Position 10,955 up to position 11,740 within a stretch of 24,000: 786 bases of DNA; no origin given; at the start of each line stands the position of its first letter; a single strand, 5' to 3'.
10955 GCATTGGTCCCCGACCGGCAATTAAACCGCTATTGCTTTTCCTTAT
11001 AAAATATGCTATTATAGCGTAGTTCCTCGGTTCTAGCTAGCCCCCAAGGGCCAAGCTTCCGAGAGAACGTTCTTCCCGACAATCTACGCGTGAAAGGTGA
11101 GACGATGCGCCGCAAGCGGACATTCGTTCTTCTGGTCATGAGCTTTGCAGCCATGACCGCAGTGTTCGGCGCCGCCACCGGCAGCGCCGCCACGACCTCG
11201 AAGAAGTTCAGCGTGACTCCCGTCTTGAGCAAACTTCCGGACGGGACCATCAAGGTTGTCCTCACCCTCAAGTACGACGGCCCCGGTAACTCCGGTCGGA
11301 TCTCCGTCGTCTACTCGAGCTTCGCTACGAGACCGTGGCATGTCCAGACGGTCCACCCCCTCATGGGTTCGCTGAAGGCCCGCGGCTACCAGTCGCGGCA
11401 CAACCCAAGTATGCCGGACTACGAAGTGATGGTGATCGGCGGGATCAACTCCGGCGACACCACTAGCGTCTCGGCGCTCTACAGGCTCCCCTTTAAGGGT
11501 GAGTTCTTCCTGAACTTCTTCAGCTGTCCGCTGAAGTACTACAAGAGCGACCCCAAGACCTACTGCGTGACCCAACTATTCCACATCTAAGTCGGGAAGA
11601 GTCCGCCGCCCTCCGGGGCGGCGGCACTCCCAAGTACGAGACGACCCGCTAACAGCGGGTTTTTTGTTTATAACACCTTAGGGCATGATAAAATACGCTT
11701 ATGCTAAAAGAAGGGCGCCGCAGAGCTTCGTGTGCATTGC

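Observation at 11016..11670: Compositionally foreign high-GC cassette encoding a small secreted protein, inserted between the two T4SS cell-wall hydrolase genes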

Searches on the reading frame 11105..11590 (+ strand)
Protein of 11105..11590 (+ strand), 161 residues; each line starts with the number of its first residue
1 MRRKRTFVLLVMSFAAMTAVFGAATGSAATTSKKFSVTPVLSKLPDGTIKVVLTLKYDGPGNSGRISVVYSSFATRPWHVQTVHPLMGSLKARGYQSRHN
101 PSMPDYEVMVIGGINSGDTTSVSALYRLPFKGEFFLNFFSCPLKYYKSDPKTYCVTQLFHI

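Call 5: search_protein_families(library=pfam, proteins=[window:11105-11590:+], max_evalue=0.01)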
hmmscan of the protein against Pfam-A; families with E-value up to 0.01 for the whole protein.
window:11105-11590:+ (161 aa): 0 families

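Call 6: find_homologous_proteins(query=window:11105-11587:+, max_evalue=0.01)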
Query window:11105-11587:+ (161 aa): 1 proteins with E <= 0.01 among 25 candidates.
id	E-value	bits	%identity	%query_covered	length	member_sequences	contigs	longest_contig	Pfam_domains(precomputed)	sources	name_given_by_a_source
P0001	6.2e-103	359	100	100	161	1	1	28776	-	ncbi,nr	ncbi:MAG: hypothetical protein JWO96_102 [Candidatus Saccharibacteria bacterium]|nr:hypothetical pro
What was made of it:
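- Checked: Source: the source names the protein as from a Candidatus Saccharibacteria MAG (call 6).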

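Call 9: find_encoding_contigs(protein=P0001, flank=10000)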
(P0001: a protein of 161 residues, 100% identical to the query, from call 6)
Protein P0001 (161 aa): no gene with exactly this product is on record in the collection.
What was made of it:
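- Tried and rejected: Source contig: an exact look-up of the source contig failed (call 9).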

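Call 13: search_protein_representatives(protein=window:11105-11587:+)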
Query: 161 residues. Proteins with E-value up to 0.001 (for the whole library): 2; up to 1e-10: 1; up to 1e-30: 1. The best 2 are listed.
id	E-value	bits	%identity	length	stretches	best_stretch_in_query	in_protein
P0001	2.0e-103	359.1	100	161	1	1-161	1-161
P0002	1.2e-04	38.3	33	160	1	1-134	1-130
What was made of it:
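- phmmer against 1.84 billion representatives found only the protein itself and P0002 (E 1.2e-4; call 13).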

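Call 14: predict_structure(protein=window:11105-11587:+)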
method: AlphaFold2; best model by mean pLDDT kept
length: 161 residues; sequences in the alignment: 1
mean_pLDDT: 46.9   pTM: 0.37
mean pLDDT of the five models: 46.9, 42.7, 39.5, 38.2, 34.0
residues with pLDDT >= 90: 0; 70-90: 0; 50-70: 72; < 50: 89
segments of 3 or more residues with pLDDT < 50: 12-33, 60-109, 145-151
pLDDT, mean of each block of 10 residues (from residue 1): 52 44 40 52 52 51 41 31 27 33 45 54 56 60 52 57 54
secondary structure, 60 per line:
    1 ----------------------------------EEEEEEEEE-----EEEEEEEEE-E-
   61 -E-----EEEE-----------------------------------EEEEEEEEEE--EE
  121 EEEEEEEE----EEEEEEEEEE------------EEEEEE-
elements in order: E35-43 E49-57 E68-71 E107-116 E119-128 E133-142 E155-160

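Call 17: find_encoding_contigs(protein=P0002, flank=10000)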
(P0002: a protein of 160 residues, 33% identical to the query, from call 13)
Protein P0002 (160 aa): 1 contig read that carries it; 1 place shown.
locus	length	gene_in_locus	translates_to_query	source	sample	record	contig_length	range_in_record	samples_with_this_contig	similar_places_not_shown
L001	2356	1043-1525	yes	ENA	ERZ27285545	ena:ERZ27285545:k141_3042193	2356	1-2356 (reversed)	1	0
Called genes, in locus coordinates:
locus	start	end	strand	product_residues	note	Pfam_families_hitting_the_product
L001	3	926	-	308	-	?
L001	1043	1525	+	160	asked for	-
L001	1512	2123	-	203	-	PF03006:HlyIII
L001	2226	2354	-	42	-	?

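Call 18: list_cluster_members(proteins=[P0002, P0001])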
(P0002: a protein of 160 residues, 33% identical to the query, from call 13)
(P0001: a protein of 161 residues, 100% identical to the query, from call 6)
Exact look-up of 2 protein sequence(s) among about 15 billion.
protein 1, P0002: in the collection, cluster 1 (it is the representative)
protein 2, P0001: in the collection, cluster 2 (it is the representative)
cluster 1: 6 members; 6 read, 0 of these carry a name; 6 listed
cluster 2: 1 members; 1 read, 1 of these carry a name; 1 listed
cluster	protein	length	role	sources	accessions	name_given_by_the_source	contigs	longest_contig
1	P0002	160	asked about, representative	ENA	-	-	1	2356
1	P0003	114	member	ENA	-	-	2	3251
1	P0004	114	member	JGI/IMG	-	-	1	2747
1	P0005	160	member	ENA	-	-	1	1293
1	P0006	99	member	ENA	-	-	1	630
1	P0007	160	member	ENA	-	-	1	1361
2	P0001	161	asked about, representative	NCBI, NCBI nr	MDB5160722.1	MAG: hypothetical protein JWO96_102 [Candidatus Saccharibacteria bacterium] | hypothetical protein [Candidatus Saccharibacteria bacterium]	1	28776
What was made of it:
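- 11105..11590 (+): Cassette CDS, 161 aa. It has an N-terminal signal-peptide-like segment (MRRKR, then a hydrophobic stretch, then GSA/A; about aa 1-30) and a beta-rich, basic mature part of about 131 aa with 2 Cys and the motif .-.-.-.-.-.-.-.. Identical to MDB5160722.1 (calls 6, 18).
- The source is a short-read-era MAG contig of 28.8 kb (calls 6, 18).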

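Call 32: find_related_loci(query=A1, collection=metagenome_contigs, flank=10000)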
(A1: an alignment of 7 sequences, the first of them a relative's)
Query A1 (161 aa) in metagenome_contigs; peptide patterns used: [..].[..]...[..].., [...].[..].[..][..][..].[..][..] (x = any residue, [..] = any of these).
227 stretches matched a pattern; 7 encode a relative of the query (tblastn E <= 1e-3); 7 distinct loci.
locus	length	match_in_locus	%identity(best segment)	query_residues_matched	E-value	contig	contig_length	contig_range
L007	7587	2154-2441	32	35-136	1e-9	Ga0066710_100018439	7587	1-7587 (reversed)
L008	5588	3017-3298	32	35-134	7e-9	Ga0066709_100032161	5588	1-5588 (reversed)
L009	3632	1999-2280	32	35-134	1e-8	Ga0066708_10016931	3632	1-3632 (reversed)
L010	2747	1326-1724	29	1-137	3e-8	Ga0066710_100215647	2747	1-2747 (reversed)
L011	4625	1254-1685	27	3-153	2e-6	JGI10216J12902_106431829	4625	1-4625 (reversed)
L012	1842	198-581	27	3-134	2e-6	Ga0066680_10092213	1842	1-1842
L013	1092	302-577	29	37-134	2e-5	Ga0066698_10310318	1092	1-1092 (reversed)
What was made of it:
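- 11084..11575 (-): Antisense shadow ORF (163 aa), not a gene. The homologues support the + frame (calls 13, 32).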

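Call 36: find_related_loci(query=L007:3973-5403:-, collection=genome_contigs, flank=4000)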
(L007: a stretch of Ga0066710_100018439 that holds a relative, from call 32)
Query L007:3973-5403:- (477 aa) in genome_contigs; peptide patterns used: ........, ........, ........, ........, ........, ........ (x = any residue, [..] = any of these).
309 stretches matched a pattern; 49 encode a relative of the query (tblastn E <= 1e-3); 49 distinct loci.
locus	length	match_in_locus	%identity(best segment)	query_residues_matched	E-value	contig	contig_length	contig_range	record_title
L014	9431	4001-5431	100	1-477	0e+0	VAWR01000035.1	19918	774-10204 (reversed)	MAG: Actinobacteria bacterium isolate AC_11 14_1009_16_30cm_scaffold_4348, whole genome shotgun sequence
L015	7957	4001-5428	84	1-477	0e+0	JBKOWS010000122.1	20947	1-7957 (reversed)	MAG: Actinomycetota bacterium isolate GM_EKS_MAG_00009 GM_EKS_000000011502, whole genome shotgun sequence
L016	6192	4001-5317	81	30-468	0e+0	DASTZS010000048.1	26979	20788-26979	MAG TPA_asm: Gaiellaceae bacterium isolate SMAG_U2475 k141_1029257, whole genome shotgun sequence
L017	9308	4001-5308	80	32-467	0e+0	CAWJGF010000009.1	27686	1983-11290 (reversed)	MAG: uncultured Thermoleophilia bacterium isolate MFD04967.bin.3.124 genome assembly, contig: contig_19900, whole genome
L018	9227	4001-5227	81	60-468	0e+0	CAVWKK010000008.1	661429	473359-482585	MAG: uncultured Actinomycetes bacterium isolate MFD08669.bin.1.39 genome assembly, contig: contig_5831, whole genome sho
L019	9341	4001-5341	73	22-468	0e+0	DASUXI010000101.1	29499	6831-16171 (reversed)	MAG TPA_asm: Gaiellaceae bacterium isolate SMAG_U1865 k141_267765, whole genome shotgun sequence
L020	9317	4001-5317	74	30-468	0e+0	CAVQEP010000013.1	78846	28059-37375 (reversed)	MAG: uncultured Actinomycetes bacterium isolate MFD08700.bin.1.66 genome assembly, contig: contig_64000, whole genome sh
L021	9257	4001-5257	78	51-467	0e+0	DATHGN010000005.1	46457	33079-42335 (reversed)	MAG TPA_asm: Gaiellaceae bacterium isolate SMAG_U12475 k141_3331, whole genome shotgun sequence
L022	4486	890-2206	73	30-468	0e+0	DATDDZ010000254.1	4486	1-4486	MAG TPA_asm: Gaiellaceae bacterium isolate SMAG_U187 k141_964584, whole genome shotgun sequence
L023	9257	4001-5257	78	51-467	0e+0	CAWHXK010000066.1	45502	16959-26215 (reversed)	MAG: uncultured Actinomycetes bacterium isolate MFD02159.bin.2.116 genome assembly, contig: contig_73435, whole genome s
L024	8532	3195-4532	77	30-473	0e+0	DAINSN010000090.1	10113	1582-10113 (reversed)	MAG TPA_asm: Gaiellaceae bacterium isolate CTOTU41524 NODE_1248_length_10113_cov_8.967489, whole genome shotgun sequence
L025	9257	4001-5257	78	51-467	0e+0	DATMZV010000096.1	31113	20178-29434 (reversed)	MAG TPA_asm: Gaiellaceae bacterium isolate SMAG_U11144 k141_1596933, whole genome shotgun sequence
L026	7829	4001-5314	79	30-468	0e+0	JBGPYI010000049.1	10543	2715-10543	MAG: Gaiellaceae bacterium isolate OBJ1_062018_090_17 k141_1416242_length_10543_cov_11.8131, whole genome shotgun sequen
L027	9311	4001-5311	76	30-467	0e+0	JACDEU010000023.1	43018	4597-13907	MAG: Actinomycetota bacterium isolate MGR_bin368 SD2903_NODE_71_length_43018_cov_3.786552, whole genome shotgun sequence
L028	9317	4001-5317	76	30-468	0e+0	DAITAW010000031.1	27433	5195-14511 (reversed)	MAG TPA_asm: Gaiellaceae bacterium isolate CTOTU41511 NODE_1297_length_27433_cov_16.488896, whole genome shotgun sequenc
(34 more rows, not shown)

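Call 40: find_homologous_proteins(query=A2, max_evalue=0.01)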
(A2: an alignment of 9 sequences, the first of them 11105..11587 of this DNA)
Query A2 (9 sequences) (161 aa, profile of the alignment): 51 proteins with E <= 0.01 among 8000 candidates.
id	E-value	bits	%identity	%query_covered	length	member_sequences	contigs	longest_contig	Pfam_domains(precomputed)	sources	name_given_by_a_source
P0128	1.2e-82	293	29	82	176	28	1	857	-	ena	-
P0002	2.6e-80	286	30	83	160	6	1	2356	-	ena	-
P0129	2.9e-80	286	26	83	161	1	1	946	-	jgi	jgi:hypothetical protein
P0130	4.7e-80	285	27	82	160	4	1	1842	-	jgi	-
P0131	4.8e-80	285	26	82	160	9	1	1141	-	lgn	-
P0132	5.0e-80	285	26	93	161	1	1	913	-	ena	-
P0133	9.5e-80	284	24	83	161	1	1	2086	-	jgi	jgi:hypothetical protein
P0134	2.4e-79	283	27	82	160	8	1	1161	-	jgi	jgi:hypothetical protein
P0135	3.9e-78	279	24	68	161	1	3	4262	-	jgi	jgi:hypothetical protein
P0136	1.2e-77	277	26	83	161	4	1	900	-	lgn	-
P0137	2.0e-77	276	25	93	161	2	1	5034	-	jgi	-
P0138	2.6e-77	276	26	80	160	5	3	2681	-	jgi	jgi:hypothetical protein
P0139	3.0e-77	276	25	81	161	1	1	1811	-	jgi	jgi:hypothetical protein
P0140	5.2e-77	275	25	83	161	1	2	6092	-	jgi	jgi:hypothetical protein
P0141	5.8e-77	275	31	94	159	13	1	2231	-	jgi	jgi:hypothetical protein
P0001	2.5e-56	208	100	100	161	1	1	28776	-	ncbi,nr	ncbi:MAG: hypothetical protein JWO96_102 [Candidatus Saccharibacteria bacterium]|nr:hypothetical pro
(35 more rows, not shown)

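Call 41: search_protein_families(library=pfam, alignment_id=A2, max_evalue=10)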
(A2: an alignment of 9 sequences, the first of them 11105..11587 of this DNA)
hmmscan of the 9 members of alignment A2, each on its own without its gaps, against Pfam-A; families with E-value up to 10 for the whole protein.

A. member 1, window:11105-11587:+ (161 aa): 0 families

B. families by the number of members that match (of 9 scanned): 1 family
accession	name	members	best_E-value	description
PF00156.33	Pribosyltran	1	0.013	Phosphoribosyl transferase domain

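Call 48: predict_structure(alignment_id=A3)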
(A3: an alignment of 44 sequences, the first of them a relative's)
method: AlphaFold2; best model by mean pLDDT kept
length: 161 residues; sequences in the alignment: 44
mean_pLDDT: 51.1   pTM: 0.41
mean pLDDT of the five models: 51.1, 50.7, 49.6, 48.8, 46.0
residues with pLDDT >= 90: 0; 70-90: 6; 50-70: 75; < 50: 80
segments of 3 or more residues with pLDDT < 50: 19-32, 62-65, 67-90, 113-122, 128-130, 141-161
pLDDT, mean of each block of 10 residues (from residue 1): 57 53 38 60 70 59 47 41 42 58 57 43 50 52 45 46 46
secondary structure, 60 per line:
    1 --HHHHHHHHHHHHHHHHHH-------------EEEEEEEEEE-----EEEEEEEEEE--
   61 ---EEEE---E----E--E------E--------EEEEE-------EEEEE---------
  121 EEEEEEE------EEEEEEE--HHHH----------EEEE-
elements in order: H3-20 E34-43 E49-58 E64-67 E95-99 E107-111 E121-127 E134-140 H143-146 E157-160
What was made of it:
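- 11105..11590 (+): Beta strands in both AF2 runs, at low confidence (calls 14, 48).
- On Toxin-immunity / hydrolase-inhibitor pair: The monomer models were of low confidence (pLDDT 47 and 51; calls 14, 48).
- On Sec-exported protein: AF2 places a helix at residues 3-20 (call 48).
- Tried and rejected: Structure: AF2 on the single sequence gave pLDDT 47 (call 14), and with a 44-sequence alignment gave pLDDT 51 (call 48).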

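Call 51: fold_search(model_id=the predicted structure, library=pdb)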
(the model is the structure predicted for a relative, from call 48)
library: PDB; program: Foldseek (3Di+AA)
matches with E <= 10: 86; with E <= 0.001: 0
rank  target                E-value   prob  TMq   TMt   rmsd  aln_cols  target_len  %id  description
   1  1l3a_D                2.3e-01  0.11  0.19  0.18  16.3       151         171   13  Structure of the plant transcriptional regulator PBF-2 (released 2002-06-26)
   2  8et2_A                3.7e-01  0.07  0.15  0.12  26.0       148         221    9  CryoEM structure of the GSDMB pore (released 2023-03-29)
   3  6tv0_A                2.4e+00  0.12  0.14  0.15   8.7        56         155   21  Serratia spp. cyanase hydratase (released 2021-01-27)
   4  8bdr_B                2.7e+00  0.08  0.14  0.03  12.7        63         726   17  Early transcription elongation state of influenza B/Mem polymerase backtracked due to double incoproation of nucleotid (released 2022-12-28)
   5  6cdg_A                2.8e+00  0.06  0.23  0.23  12.0       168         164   11  GID4 fragment in complex with a peptide (released 2018-03-07)
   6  7zan_C                2.8e+00  0.04  0.20  0.14  13.9       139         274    9  Crystal Structure of human IL-17A in complex with IL-17RA and IL-17RC (released 2022-10-12)
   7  3ul5_C                3.0e+00  0.10  0.15  0.26  17.2        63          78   11  Saccharum officinarum canecystatin-1 in space group C2221 (released 2012-11-28)
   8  6b7l                  3.0e+00  0.03  0.20  0.12  17.6       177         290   10  Aeromonas veronii immune modulator A (released 2018-10-03)
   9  7r1f_B                3.5e+00  0.21  0.14  0.03   2.2        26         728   35  Early transcription elongation state of influenza B polymerase backtracked due to double incoproation of nucleotide an (released 2022-12-28)
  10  2iuo_A                3.5e+00  0.10  0.14  0.15   8.7        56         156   21  Site Directed Mutagenesis of Key Residues Involved in the Catalytic Mechanism of Cyanase (released 2006-06-08)
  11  8c7e_A                3.5e+00  0.05  0.12  0.12   9.2        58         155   24  Serendipitous cyanase structure from Serratia-like contamination (released 2023-02-22)
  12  2iv1_A                3.5e+00  0.05  0.11  0.12   9.2        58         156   22  SITE DIRECTED MUTAGENESIS OF KEY RESIDUES INVOLVED IN THE CATALYTIC MECHANISM OF CYANASE (released 2008-10-28)
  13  2iu7_A                3.7e+00  0.04  0.11  0.12   9.2        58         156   24  Site directed mutagenesis of key residues involved in the catalytic mechanism of Cyanase (released 2006-06-06)
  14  5wzq_B                3.9e+00  0.06  0.25  0.08  15.4       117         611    8  Alpha-N-acetylgalactosaminidase NagBb from Bifidobacterium bifidum - quadruple mutant (released 2017-06-07)
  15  7svl_A                3.9e+00  0.01  0.13  0.05  16.2       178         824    8  DPP9 IN COMPLEX WITH LIGAND ICeD-2 (released 2022-10-05)
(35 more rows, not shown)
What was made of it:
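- Tried and rejected: Foldseek against PDB gave nothing below E 0.2 (call 51).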

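Call 62: search_protein_families(library=pfam, proteins=[L007:1261-1944:-, L001:3-926:-, L007:3227-3937:-, L007:6125-7285:-, L007:2515-3180:-, L007:5400-6077:-], max_evalue=0.1)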
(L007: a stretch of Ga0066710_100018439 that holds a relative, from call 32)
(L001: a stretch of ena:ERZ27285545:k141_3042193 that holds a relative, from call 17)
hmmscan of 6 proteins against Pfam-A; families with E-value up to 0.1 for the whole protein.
L007:1261-1944:- (227 aa): 0 families

L001:3-926:- (308 aa): 0 families

L007:3227-3937:- (236 aa): 4 families
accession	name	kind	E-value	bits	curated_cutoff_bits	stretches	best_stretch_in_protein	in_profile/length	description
PF17944.6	Arg_decarbox_C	-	0.00023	22.1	23.3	0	70-100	13-40/51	Arginine decarboxylase C-terminal helical extension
PF08044.16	DUF1707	-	0.0004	20.8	27.6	0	69-96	4-31/53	DUF1707 SHOCT-like domain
PF02954.25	HTH_8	-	0.0097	16.1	22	0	55-74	22-41/42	Bacterial regulatory protein, Fis family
PF10925.13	DUF2680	-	0.051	14.1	25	0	80-102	24-46/57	Protein of unknown function (DUF2680)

L007:6125-7285:- (386 aa): 0 families

L007:2515-3180:- (221 aa): 2 families
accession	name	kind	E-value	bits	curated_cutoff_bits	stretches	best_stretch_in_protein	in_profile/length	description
PF03006.26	HlyIII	-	1.7e-47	162.4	26.2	1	10-210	2-224/224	Haemolysin-III related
PF16951.10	MaAIMP_sms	-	0.089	13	26.2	0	164-196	13-42/60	Putative methionine and alanine importer, small subunit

L007:5400-6077:- (225 aa): 6 families
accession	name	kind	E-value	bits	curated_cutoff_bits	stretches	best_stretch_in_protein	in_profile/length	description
PF00072.30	Response_reg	-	3.9e-33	114.4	30.2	1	3-115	1-111/111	Response regulator receiver domain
PF00486.34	Trans_reg_C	-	1e-27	96.4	26.2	1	148-222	2-77/77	Transcriptional regulatory protein, C terminal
PF21695.3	GlnR_1st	-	0.0016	18.8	27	1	1-115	1-108/111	Transcription regulator GlnR, N-terminal domain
PF03709.21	OKR_DC_1_N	-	0.0022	18.7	29.3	1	14-87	7-76/111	Orn/Lys/Arg decarboxylase, N-terminal domain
PF19801.4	DUF6284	-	0.034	14.6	27.4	0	66-92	59-81/86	Family of unknown function (DUF6284)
PF23198.2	PDE8A_N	-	0.061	13.7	29.6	1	3-73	13-82/147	PDE8A-like, N-terminal domain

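Call 63: search_solved_structures(query=A3, max_evalue=10)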
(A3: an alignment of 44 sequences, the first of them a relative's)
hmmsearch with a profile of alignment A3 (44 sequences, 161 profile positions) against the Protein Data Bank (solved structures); distinct sequences matched with E-value up to 10: 9.
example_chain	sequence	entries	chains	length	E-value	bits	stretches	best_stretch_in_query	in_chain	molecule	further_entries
1xr4_A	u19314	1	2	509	0.14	14.8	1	23-94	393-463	putative citrate lyase alpha chain/citrate-ACP transferase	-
2eis_A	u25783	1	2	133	0.33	13.7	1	72-117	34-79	Hypothetical protein TTHB207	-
9xub_A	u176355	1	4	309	0.44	13.3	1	72-115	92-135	Thioredoxin reductase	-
2a87_A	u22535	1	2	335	0.54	13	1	72-115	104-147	Thioredoxin reductase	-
3rcw_A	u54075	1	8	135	0.75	12.5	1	76-136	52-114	Bromodomain-containing protein 1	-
5fg6_A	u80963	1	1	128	0.82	12.4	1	76-136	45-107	Bromodomain-containing protein 1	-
6in2_A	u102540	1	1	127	0.83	12.4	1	76-136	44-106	Bromodomain-containing protein 1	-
5ame_A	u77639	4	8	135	0.83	12.3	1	76-136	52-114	BROMODOMAIN-CONTAINING PROTEIN 1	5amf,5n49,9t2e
5pnx_A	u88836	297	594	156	1.2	11.9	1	76-136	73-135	Bromodomain-containing protein 1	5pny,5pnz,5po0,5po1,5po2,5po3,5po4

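Call 64: find_related_loci(query=A3, collection=viral_contigs, flank=5000)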
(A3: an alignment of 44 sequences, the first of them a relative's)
Query A3 (161 aa) in viral_contigs; peptide patterns used: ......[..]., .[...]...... (x = any residue, [..] = any of these).
23 stretches matched a pattern, but none encodes a relative of the query by tblastn (E <= 1e-3).

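Call 65: search_dna_similar(query=P0001, collection=plasmids, mode=protein, max_evalue=0.01)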
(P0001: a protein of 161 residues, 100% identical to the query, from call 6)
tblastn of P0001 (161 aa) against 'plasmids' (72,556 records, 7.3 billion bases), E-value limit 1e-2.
No match.

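Call 66: search_dna_similar(query=P0001, collection=phages, mode=protein, max_evalue=0.01)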
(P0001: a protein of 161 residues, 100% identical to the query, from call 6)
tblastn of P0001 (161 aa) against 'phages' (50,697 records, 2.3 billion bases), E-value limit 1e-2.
No match.
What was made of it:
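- No relative was found on viral, plasmid or phage records (calls 64-66).
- Tried and rejected: Vehicles: no relative was found in IMG/VR, PLSDB or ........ (calls 64-66).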

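Call 75: search_protein_families(library=ncbifam, proteins=[P0001, P0002], max_evalue=0.1)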
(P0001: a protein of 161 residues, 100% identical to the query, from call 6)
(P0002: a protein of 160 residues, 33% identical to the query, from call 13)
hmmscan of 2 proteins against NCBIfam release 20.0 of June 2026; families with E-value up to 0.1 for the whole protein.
P0001 (161 aa): 0 families

P0002 (160 aa): 0 families
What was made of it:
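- There is no match to any known family, including inhibitor families, in Pfam, NCBIfam or PDB (calls 5, 41, 63, 75).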

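Call 76: search_protein_families(library=padloc, proteins=[P0001, P0002], max_evalue=0.1)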
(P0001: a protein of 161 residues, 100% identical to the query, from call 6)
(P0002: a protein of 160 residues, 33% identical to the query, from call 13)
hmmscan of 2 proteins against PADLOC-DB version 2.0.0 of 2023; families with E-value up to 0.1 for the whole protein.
P0001 (161 aa): 0 families

P0002 (160 aa): 0 families

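Call 77: search_protein_families(library=phrogs, proteins=[P0001, P0002], max_evalue=0.1)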
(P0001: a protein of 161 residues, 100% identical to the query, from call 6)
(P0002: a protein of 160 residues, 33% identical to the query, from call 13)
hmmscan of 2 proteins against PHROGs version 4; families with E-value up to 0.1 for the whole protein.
P0001 (161 aa): 0 families

P0002 (160 aa): 0 families
